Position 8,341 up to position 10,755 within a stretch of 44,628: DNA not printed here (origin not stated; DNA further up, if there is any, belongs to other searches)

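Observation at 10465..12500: Cassette-like gene array: three copies of a junction sequence, including decayed copies of a neighbouring gene's 3' and 5' ends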

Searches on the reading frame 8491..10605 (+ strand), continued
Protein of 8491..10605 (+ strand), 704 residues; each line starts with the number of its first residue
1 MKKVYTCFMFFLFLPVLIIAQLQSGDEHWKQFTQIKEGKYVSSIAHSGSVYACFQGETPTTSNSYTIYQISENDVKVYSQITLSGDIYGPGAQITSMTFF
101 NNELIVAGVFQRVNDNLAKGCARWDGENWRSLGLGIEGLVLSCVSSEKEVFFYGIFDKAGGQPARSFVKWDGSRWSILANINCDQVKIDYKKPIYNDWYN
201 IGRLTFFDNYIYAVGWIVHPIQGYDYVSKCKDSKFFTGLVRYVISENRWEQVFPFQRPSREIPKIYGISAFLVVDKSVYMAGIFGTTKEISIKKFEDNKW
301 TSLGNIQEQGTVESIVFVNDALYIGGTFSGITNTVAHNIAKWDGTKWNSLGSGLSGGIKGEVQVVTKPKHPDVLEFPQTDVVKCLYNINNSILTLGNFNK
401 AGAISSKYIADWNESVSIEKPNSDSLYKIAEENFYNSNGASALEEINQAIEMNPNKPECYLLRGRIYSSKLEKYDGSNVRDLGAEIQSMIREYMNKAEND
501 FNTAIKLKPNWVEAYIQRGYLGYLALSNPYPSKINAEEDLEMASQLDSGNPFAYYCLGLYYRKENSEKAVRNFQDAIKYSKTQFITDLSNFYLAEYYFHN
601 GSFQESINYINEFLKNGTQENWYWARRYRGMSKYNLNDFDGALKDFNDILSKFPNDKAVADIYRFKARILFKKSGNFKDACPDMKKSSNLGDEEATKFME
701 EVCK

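Call 75: search_dna_similar(query=window:8491-10605:+, collection=plasmids, mode=protein, max_rows=8)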
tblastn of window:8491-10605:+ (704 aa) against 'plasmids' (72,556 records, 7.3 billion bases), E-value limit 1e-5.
Records with a match: 9; places in all: 12; records where one place covers at least 80% of the query: 0.
Best place of each record, by identity: <60% 9.
By first word of the organism name: Nostoc 3; Calothrix 1; Planktothrix 1; Phyllobacterium 1; Hymenobacter 1; Fulvitalea 1; Leptolyngbya 1.
By predicted mobility (MOB-suite, as given by PLSDB): non-mobilizable 8; mobilizable 1.
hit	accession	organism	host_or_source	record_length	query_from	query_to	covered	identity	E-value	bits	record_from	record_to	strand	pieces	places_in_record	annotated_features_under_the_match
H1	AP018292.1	Calothrix sp. NIES-4105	-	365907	386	690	43%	26.4%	2e-8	66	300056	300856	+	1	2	serine/threonine protein kinase containing TPR domain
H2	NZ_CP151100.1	Nostoc sp. UHCC 0302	isolated culture,lake sediment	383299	404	694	41%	27.6%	1e-8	67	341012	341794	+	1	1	tetratricopeptide repeat-containing serine protease family protein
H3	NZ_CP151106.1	Nostoc sp. UHCC 0302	isolated culture,lake sediment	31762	404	701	42%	26.1%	3e-8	65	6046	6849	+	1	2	tetratricopeptide repeat protein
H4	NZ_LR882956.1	Planktothrix agardhii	-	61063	442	694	36%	27.6%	2e-6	59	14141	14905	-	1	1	tetratricopeptide repeat protein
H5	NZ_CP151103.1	Nostoc sp. UHCC 0302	isolated culture,lake sediment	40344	409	655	35%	26.8%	8e-6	57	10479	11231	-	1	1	tetratricopeptide repeat protein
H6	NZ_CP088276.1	Phyllobacterium sp. T1293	Melilotus albus,Cell culture,root nodule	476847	390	656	38%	24.7%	1e-6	60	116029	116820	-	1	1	tetratricopeptide repeat protein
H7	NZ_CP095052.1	Hymenobacter sp. 5317J-9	single cell,air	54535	108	348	34%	27.0%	3e-8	65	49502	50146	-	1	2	FG-GAP-like repeat-containing protein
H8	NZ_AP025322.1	Fulvitalea axinellae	-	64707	447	650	29%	28.7%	5e-6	58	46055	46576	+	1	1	tetratricopeptide repeat protein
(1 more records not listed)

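Call 83: search_protein_families(library=ncbifam, proteins=[window:8491-10605:+], max_evalue=0.01)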
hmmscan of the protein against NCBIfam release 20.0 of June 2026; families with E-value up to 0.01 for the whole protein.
window:8491-10605:+ (704 aa): 9 families
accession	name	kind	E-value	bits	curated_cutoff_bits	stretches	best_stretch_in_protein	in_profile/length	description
TIGR02917.1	PEP_TPR_lipo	equivalog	2.4e-11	42.3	312.2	1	489-659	204-365/899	XrtA/PEP-CTERM system TPR-repeat protein PrsT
TIGR00990.1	3a0801s09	subfamily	2.7e-08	32.9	757.25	1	493-608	380-488/615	mitochondrial import receptor subunit TOM70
NF040959.1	MamA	equivalog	5.8e-07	29.2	200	1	494-578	87-167/204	magnetosome protein MamA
NF038257.2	exopoly_VpsP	subfamily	1.6e-06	27.9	125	1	440-516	51-122/213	VpsP family polysaccharide biosynthesis protein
TIGR02521.1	type_IV_pilW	equivalog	5.6e-06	26.1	154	1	534-651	48-163/234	type IV pilus biogenesis/stability protein PilW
TIGR02795.1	tol_pal_ybgF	equivalog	4.8e-05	23.9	90.1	1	594-681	9-96/119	tol-pal system protein YbgF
NF041522.1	TPR_sll0314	equivalog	0.00025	20.4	225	1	440-477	197-234/275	Sll0314/Alr1548 family TPR repeat-containing protein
NF002725.1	PRK02603.1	equivalog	0.00092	19.2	143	1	409-510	55-152/173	photosystem I assembly protein Ycf3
TIGR03302.1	OM_YfiO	subfamily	0.0086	15.6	81.4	0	562-661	45-153/239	outer membrane protein assembly factor BamD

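Call 86: find_encoding_contigs(protein=P0007, flank=10000, max_places=4)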
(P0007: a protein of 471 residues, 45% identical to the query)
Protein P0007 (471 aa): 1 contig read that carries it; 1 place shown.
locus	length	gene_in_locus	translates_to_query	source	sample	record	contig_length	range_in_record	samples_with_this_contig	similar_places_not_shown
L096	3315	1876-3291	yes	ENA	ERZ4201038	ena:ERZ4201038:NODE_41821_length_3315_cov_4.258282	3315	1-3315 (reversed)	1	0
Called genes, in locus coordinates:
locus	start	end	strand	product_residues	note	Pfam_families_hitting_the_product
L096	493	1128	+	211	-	PF00072:Response_reg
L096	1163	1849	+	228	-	-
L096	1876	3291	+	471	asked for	-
